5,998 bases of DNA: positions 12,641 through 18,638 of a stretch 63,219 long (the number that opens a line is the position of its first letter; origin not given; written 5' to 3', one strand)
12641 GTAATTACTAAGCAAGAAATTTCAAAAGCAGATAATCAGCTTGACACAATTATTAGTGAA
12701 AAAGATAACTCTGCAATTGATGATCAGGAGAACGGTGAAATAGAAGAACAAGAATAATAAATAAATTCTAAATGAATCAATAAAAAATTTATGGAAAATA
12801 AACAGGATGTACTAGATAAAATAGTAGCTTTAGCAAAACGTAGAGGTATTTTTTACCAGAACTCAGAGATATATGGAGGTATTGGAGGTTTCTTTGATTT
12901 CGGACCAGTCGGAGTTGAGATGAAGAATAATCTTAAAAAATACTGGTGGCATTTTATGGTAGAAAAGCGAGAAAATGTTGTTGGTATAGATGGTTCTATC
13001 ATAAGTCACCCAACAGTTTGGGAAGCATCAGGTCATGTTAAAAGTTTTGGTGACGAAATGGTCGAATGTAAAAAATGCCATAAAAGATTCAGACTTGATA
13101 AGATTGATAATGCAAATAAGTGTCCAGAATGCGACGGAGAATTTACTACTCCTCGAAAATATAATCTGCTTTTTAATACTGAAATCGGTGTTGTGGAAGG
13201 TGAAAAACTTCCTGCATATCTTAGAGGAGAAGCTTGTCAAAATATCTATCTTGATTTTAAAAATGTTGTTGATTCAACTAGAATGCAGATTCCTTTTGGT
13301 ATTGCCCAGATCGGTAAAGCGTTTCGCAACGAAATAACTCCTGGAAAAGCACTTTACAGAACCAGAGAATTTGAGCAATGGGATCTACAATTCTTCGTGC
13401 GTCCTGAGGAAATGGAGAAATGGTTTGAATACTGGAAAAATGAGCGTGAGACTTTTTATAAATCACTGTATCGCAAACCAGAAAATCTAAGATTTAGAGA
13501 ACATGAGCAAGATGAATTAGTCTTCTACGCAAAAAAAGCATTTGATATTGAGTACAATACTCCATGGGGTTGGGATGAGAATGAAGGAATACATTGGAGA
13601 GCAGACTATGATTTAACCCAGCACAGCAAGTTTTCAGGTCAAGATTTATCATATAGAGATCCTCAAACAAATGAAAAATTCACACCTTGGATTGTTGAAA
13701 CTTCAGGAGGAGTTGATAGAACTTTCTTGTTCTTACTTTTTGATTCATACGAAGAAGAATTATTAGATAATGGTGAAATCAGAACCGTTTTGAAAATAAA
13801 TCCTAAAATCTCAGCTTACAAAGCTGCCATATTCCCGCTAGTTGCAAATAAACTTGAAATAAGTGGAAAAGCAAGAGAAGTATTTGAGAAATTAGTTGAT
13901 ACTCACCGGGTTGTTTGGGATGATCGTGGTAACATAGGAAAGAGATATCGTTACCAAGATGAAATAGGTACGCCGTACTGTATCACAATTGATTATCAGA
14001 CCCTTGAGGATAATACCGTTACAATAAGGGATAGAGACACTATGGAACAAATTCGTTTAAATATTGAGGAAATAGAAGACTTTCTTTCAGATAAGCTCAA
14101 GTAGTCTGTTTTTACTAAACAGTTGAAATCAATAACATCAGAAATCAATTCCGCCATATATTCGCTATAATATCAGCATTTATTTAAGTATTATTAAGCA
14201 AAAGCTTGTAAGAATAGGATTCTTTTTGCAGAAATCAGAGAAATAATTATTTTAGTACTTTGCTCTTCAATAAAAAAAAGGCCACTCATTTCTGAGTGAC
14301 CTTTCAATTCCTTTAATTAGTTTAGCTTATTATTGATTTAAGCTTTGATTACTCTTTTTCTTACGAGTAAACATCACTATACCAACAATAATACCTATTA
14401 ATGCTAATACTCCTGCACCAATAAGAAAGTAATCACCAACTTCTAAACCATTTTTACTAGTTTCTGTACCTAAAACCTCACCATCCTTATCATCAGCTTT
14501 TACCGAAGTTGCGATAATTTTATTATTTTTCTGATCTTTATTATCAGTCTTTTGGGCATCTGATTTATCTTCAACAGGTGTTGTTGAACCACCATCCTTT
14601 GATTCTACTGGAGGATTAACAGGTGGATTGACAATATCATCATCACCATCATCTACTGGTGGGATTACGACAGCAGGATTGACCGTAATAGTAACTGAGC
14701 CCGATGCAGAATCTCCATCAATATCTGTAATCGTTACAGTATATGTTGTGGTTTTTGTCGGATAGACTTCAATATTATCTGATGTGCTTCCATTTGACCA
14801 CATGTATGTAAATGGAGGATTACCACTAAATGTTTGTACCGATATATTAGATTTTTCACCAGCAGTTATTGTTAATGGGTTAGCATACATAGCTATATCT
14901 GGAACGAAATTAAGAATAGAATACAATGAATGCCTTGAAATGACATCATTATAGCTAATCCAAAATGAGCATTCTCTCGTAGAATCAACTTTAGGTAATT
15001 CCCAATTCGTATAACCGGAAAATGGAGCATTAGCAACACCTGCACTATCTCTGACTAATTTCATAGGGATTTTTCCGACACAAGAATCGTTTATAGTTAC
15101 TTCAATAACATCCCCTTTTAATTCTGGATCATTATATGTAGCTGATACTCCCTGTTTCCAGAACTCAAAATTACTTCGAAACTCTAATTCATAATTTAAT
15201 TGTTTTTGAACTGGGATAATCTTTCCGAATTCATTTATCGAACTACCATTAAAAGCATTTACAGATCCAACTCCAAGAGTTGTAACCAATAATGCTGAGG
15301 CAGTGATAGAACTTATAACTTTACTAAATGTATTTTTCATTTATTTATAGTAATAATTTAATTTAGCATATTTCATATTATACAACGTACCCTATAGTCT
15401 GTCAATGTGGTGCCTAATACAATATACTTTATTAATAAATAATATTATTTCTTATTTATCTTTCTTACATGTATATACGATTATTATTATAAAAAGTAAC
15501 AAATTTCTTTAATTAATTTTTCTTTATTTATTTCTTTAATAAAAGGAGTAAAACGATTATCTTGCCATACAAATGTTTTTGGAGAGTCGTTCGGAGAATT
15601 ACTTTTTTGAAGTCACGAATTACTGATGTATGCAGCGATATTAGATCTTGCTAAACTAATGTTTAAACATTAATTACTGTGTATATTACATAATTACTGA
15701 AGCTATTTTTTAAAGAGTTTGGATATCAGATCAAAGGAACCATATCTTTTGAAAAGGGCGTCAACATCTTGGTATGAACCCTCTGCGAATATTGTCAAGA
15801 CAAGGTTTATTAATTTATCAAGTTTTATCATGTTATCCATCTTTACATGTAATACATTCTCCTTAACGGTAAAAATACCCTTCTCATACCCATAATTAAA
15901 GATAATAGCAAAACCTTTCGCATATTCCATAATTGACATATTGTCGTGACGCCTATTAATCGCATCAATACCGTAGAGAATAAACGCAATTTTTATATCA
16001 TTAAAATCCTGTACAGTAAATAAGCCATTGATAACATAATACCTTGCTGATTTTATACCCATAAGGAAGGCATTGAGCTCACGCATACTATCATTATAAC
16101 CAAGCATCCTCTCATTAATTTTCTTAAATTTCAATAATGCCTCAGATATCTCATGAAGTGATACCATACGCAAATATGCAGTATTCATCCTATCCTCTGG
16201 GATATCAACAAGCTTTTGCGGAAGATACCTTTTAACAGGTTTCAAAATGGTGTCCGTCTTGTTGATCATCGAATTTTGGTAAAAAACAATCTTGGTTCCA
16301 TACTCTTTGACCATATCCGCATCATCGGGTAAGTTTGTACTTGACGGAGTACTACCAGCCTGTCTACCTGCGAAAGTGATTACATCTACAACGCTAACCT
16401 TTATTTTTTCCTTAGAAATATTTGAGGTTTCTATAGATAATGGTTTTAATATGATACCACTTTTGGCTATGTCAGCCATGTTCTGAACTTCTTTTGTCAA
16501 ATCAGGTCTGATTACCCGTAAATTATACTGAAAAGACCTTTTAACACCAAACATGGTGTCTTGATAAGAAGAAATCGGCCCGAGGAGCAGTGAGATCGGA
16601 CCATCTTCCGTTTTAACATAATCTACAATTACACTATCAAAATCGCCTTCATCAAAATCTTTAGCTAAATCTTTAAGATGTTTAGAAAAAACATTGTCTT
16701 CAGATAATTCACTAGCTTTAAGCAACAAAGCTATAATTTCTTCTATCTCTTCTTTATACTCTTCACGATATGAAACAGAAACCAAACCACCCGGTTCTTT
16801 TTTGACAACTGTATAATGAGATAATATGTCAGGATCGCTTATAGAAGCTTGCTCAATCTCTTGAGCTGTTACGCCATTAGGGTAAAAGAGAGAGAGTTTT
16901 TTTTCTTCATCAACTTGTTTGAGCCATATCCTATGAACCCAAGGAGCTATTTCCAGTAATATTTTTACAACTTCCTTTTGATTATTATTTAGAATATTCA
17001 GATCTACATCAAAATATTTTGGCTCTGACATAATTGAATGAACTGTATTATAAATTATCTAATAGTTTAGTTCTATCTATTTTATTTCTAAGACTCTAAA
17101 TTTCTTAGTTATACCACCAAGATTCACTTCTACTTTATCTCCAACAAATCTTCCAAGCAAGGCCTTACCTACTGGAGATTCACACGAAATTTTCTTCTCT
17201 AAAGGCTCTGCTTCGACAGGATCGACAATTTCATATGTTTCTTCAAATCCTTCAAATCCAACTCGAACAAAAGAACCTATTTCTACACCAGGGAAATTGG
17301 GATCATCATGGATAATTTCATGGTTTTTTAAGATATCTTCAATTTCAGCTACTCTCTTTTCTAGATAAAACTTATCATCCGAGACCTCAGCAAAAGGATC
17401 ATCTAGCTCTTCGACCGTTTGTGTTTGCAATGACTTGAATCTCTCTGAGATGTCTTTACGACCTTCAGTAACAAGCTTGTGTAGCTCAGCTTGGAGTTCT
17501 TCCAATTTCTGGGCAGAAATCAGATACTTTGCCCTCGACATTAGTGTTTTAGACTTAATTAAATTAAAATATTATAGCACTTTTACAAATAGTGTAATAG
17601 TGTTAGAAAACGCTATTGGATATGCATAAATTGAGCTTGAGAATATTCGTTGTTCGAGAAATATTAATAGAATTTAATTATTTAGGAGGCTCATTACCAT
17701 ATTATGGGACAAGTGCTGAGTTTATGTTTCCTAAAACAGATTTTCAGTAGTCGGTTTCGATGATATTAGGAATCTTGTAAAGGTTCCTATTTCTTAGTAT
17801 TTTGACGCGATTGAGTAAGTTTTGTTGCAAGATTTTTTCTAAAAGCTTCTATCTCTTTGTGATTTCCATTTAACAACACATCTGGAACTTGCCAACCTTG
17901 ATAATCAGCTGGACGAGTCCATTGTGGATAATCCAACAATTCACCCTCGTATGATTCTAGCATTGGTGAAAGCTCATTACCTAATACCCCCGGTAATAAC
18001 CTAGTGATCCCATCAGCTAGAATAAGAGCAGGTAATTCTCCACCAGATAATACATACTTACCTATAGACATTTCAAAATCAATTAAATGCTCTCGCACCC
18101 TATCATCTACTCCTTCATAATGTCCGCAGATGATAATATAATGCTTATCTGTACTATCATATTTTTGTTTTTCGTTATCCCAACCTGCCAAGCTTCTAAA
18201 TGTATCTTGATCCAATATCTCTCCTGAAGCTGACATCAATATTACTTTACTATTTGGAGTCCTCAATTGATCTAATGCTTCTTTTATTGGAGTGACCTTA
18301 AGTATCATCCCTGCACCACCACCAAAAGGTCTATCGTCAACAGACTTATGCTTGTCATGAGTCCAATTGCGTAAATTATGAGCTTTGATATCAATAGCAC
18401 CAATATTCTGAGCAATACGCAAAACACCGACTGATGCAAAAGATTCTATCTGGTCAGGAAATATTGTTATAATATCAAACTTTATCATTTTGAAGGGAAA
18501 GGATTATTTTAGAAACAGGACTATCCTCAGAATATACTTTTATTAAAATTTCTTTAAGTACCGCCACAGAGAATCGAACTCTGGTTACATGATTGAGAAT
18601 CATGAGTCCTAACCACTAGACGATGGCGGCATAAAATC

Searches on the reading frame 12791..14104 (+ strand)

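Call 86: search_protein_families(library=pfam, proteins=[window:12791-14104:+], max_evalue=0.001)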
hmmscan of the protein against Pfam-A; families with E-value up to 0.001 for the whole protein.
window:12791-14104:+ (437 aa): 2 families
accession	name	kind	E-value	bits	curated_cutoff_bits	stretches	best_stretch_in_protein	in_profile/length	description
PF03129.25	HGTP_anticodon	-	2.5e-21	76.1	21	1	344-434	1-93/94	Anticodon binding domain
PF00587.30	tRNA-synt_2b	-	5.6e-11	43.3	29.3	1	142-315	11-175/179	tRNA synthetase class II core domain (G, H, P, S and T)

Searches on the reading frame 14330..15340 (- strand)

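Call 87: search_protein_families(library=pfam, proteins=[window:14330-15340:-], max_evalue=0.001)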
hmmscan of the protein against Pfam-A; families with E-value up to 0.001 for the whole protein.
window:14330-15340:- (336 aa): 1 family
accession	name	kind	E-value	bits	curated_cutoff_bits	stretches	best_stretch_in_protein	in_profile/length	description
PF05808.16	Podoplanin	-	0.00012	22.9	30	1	246-330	44-131/135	Podoplanin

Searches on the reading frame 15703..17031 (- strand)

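Call 87: search_protein_families(library=pfam, proteins=[window:15703-17031:-], max_evalue=0.001)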
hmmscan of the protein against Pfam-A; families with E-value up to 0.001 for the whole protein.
window:15703-17031:- (442 aa): 1 family
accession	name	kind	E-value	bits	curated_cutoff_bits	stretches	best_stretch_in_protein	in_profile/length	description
PF03571.21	Peptidase_M49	-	5.1e-09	35.5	21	1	58-295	68-300/548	Peptidase family M49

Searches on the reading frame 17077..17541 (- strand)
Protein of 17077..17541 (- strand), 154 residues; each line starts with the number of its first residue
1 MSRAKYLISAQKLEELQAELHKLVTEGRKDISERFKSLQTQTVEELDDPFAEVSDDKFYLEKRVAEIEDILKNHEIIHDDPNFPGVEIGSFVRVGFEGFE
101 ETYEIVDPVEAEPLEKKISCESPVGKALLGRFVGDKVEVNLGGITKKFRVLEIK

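Call 87: search_protein_families(library=pfam, proteins=[window:17077-17541:-], max_evalue=0.001)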
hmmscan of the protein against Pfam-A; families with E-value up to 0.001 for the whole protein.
window:17077-17541:- (154 aa): 2 families
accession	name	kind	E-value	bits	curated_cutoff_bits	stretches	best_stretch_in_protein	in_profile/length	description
PF01272.25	GreA_GreB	-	7.8e-19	67.9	26.9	1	86-154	6-76/77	Transcription elongation factor, GreA/GreB, C-term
PF03449.20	GreA_GreB_N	-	0.00026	21.6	24.5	0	7-76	2-71/71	Transcription elongation factor, N-terminal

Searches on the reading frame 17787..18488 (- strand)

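Call 87: search_protein_families(library=pfam, proteins=[window:17787-18488:-], max_evalue=0.001)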
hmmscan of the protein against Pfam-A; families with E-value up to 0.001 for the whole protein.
window:17787-18488:- (233 aa): 1 family
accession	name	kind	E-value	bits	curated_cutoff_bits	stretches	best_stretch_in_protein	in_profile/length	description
PF01746.26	tRNA_m1G_MT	-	2e-51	174.9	27.3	1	26-228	4-193/195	tRNA (Guanine-1)-methyltransferase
